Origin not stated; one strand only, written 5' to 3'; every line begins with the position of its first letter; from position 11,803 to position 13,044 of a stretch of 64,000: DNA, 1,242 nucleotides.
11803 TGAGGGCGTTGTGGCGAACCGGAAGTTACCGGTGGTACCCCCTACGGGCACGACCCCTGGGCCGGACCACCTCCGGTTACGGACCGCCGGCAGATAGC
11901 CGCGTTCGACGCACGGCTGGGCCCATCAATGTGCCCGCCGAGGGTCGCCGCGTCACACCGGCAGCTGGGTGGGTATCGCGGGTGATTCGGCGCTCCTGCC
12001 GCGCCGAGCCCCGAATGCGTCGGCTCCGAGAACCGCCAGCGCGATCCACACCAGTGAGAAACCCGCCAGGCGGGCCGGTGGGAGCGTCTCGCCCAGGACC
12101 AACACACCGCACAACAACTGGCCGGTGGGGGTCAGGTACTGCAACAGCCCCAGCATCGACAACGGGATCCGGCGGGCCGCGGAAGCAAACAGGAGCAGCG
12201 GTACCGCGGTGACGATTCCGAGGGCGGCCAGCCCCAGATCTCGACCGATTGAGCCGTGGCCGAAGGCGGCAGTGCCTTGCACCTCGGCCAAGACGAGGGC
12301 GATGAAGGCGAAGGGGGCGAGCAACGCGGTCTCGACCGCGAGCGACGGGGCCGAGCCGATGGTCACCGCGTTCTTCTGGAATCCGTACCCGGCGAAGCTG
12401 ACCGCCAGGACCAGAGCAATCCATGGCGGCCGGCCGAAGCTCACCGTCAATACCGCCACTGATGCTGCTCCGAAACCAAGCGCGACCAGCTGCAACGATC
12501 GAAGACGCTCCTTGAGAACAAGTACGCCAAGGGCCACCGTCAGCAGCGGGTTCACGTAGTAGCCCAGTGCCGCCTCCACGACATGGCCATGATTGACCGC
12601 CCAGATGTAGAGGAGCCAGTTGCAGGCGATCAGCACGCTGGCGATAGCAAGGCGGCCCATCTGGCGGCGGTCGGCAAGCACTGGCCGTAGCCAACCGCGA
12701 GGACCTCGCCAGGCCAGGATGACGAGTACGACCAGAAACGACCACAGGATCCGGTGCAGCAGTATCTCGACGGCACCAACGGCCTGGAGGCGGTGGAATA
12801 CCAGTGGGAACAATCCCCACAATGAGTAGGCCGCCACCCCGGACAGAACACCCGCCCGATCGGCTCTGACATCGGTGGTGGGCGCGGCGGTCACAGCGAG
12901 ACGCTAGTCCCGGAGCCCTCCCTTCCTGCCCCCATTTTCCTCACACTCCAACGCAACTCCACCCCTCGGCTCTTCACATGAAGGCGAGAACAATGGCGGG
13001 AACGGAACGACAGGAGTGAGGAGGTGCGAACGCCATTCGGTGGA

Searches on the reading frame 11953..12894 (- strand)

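Call 46: search_protein_families(library=pfam, proteins=[window:11953-12894:-], max_evalue=0.0001)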
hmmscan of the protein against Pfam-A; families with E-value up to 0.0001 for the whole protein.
window:11953-12894:- (313 aa): 1 family
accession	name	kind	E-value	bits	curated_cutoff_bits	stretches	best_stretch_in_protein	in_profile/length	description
PF00892.27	EamA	-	2.2e-19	70.5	28.2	2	14-150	2-134/135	EamA-like transporter family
